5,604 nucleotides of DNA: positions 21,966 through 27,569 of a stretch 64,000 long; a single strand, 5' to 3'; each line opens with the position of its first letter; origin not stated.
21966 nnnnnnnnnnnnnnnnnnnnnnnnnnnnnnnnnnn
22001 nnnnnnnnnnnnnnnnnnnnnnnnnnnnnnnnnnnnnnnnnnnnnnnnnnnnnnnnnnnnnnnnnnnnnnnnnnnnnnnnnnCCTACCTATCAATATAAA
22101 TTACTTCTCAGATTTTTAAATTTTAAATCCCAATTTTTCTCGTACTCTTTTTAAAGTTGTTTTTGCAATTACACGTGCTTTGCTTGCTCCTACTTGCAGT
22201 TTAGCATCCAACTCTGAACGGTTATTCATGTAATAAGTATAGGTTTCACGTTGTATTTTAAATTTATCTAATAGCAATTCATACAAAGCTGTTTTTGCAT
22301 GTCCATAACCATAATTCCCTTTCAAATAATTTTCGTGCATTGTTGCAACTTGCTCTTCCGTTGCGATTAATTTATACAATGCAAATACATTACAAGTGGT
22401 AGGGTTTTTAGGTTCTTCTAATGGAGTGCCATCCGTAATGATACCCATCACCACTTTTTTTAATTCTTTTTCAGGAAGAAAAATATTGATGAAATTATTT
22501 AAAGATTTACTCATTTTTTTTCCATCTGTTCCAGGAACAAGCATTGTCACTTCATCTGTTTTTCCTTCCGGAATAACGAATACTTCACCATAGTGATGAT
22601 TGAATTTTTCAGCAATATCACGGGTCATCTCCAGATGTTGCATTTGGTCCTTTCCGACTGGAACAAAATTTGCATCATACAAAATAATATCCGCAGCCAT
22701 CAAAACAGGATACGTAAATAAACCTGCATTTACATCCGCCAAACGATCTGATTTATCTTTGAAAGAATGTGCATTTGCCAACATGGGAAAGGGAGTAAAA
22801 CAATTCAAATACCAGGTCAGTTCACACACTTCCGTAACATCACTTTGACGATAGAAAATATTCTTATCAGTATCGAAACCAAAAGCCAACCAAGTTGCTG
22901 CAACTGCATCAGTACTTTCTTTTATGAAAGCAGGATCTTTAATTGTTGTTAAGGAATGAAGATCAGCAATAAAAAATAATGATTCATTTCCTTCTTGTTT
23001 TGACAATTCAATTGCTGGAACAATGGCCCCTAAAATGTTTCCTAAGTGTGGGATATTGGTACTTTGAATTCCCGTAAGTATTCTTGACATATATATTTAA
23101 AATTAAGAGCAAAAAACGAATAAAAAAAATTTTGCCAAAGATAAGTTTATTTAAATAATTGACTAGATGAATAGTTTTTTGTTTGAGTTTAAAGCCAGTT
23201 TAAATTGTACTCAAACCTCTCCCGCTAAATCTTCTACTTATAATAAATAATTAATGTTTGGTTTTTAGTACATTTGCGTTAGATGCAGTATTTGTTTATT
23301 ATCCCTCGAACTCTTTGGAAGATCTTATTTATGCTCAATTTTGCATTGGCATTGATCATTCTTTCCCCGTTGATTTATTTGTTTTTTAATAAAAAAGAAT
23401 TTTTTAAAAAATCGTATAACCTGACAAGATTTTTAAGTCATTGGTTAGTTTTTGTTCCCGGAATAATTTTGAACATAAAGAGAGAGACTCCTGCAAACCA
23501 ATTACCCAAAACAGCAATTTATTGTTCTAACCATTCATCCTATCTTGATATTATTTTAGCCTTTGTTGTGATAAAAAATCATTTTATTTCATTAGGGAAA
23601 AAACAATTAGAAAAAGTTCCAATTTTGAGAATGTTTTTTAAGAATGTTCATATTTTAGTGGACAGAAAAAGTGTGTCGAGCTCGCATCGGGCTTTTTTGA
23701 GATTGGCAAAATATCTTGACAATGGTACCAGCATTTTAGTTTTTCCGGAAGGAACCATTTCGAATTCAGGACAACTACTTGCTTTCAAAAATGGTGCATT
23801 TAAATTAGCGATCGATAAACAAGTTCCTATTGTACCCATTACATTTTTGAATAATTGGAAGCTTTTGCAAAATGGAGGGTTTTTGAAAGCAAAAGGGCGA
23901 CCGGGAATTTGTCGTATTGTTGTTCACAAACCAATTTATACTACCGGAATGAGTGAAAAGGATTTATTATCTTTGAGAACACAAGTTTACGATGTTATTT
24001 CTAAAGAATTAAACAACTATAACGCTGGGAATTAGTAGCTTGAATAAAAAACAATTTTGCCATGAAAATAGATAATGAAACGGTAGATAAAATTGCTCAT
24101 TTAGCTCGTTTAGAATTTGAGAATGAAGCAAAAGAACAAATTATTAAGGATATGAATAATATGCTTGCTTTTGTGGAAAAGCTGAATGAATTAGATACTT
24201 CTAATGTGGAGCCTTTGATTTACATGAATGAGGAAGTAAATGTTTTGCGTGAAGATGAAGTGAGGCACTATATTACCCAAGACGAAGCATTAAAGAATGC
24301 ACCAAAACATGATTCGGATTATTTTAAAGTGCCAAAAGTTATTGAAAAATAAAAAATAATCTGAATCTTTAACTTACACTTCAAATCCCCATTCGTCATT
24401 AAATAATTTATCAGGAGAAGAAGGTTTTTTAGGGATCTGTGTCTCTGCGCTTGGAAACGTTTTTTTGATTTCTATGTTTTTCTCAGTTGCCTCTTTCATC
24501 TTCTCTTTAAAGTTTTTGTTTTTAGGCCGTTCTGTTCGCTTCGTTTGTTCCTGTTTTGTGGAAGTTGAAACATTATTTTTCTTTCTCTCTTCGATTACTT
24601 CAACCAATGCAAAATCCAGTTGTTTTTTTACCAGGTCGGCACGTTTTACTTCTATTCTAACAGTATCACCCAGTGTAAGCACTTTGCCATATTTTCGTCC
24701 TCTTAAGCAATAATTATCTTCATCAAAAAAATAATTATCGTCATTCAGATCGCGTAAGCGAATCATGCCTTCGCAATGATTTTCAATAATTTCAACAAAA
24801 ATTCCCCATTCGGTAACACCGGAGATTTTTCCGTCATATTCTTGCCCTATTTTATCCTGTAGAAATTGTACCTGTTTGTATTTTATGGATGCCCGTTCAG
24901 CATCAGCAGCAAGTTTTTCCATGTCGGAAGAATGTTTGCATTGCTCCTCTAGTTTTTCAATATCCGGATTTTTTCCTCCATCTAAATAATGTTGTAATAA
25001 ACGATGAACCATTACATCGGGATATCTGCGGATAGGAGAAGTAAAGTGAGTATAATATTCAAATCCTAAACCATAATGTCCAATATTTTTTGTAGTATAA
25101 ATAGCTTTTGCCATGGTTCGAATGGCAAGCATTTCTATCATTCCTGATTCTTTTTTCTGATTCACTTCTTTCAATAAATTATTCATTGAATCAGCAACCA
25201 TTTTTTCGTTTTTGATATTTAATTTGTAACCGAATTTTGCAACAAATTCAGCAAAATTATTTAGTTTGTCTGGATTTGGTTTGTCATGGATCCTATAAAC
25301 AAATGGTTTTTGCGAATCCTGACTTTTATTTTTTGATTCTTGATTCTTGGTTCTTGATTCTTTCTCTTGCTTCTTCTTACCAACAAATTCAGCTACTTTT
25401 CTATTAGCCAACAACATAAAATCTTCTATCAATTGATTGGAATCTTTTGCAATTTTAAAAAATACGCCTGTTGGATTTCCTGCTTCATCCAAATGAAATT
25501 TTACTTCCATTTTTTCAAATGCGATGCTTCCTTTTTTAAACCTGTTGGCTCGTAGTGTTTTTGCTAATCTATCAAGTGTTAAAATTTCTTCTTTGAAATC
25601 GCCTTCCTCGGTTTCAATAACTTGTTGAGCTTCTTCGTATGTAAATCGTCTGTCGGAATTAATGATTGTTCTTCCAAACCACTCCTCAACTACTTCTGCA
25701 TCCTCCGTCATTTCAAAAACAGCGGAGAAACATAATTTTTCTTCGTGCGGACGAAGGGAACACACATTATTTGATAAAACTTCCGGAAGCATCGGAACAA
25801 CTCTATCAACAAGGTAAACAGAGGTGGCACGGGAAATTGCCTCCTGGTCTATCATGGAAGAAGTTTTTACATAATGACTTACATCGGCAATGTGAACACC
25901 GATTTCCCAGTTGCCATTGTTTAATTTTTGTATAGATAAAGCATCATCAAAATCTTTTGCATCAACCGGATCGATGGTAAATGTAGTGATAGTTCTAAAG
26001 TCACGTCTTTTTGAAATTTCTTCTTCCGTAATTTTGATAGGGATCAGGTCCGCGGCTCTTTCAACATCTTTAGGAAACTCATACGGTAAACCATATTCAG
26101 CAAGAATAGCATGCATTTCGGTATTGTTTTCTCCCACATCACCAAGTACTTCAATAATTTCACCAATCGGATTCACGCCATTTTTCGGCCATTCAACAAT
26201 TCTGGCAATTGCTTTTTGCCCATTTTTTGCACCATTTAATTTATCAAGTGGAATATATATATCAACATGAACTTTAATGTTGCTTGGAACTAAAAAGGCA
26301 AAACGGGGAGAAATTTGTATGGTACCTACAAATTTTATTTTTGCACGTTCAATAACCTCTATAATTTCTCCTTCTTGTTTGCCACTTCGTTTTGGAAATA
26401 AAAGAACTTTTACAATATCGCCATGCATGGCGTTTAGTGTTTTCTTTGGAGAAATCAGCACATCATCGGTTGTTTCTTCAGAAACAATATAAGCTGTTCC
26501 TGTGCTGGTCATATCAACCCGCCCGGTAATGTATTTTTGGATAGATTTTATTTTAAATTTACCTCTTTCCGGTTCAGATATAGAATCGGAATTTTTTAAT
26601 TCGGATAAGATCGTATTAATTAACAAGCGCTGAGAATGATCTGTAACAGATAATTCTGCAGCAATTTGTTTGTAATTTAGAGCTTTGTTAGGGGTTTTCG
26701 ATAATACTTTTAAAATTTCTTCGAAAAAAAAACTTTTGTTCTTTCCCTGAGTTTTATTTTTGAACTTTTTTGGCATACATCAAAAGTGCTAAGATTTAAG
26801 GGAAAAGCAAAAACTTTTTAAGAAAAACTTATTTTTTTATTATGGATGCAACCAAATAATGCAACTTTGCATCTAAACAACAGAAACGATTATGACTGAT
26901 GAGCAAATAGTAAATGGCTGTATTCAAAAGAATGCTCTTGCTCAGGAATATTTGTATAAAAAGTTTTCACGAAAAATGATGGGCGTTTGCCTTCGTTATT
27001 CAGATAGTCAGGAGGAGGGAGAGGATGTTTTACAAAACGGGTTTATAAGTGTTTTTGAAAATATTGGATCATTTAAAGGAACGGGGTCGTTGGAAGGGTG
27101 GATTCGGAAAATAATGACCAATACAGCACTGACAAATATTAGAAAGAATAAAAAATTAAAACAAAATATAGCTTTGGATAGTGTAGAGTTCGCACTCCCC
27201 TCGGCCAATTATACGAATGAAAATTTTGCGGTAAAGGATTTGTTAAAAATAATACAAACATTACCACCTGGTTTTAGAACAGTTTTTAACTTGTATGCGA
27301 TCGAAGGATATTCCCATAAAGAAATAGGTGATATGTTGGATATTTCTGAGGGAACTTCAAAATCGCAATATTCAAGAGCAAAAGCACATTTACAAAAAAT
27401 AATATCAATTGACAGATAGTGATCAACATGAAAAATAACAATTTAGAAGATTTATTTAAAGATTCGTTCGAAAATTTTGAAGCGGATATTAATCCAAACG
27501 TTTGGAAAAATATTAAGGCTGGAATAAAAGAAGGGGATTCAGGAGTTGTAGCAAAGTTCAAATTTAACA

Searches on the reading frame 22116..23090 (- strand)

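Call 9: search_protein_families(library=pfam, proteins=[window:22116-23090:-], max_evalue=0.001)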
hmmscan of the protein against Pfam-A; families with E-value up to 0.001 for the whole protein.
window:22116-23090:- (324 aa): 1 family
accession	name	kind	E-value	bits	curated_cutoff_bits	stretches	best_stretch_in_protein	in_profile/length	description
PF00579.31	tRNA-synt_1b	-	2.1e-52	178.7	21.1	1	3-273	7-287/292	tRNA synthetases class I (W and Y)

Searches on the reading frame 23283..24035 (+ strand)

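Call 9: search_protein_families(library=pfam, proteins=[window:23283-24035:+], max_evalue=0.001)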
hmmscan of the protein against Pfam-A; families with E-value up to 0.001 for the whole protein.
window:23283-24035:+ (250 aa): 1 family
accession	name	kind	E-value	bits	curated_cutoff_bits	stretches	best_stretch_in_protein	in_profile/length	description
PF01553.26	Acyltransferase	-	2.6e-25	89.2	23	1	75-188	11-131/132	Acyltransferase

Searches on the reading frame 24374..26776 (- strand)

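Call 9: search_protein_families(library=pfam, proteins=[window:24374-26776:-], max_evalue=0.001)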
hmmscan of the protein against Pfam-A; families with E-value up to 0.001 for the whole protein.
window:24374-26776:- (800 aa): 5 families
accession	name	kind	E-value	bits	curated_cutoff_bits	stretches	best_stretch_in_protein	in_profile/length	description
PF00773.25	RNB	-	1.8e-108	363.1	29.3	1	257-599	1-325/326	RNB domain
PF17876.7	CSD2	-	4.8e-30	103.9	26.2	1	161-235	1-74/74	Cold shock domain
PF08206.17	OB_RNB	-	6.6e-15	55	24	1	85-141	1-58/58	Ribonuclease B OB domain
PF17849.7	OB_Dis3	-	2.7e-11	43.8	22.8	1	173-229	14-77/77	Dis3-like cold-shock domain 2 (CSD2)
PF00575.29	S1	-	5e-09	36.8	22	1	641-722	2-71/74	S1 RNA binding domain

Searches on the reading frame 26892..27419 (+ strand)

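Call 9: search_protein_families(library=pfam, proteins=[window:26892-27419:+], max_evalue=0.001)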
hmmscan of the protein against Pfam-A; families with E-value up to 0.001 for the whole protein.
window:26892-27419:+ (175 aa): 4 families
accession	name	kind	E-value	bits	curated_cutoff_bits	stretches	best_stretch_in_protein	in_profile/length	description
PF08281.18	Sigma70_r4_2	-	7.2e-15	54.8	25.7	1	117-167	4-54/54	Sigma-70, region 4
PF04542.20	Sigma70_r2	-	6e-13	48.8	24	1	21-88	1-70/71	Sigma-70 region 2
PF04545.22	Sigma70_r4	-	4.3e-09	36.2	24.1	1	121-169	2-50/50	Sigma-70, region 4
PF07638.17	Sigma70_ECF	-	0.00038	20.8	21.1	1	105-169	117-181/185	ECF sigma factor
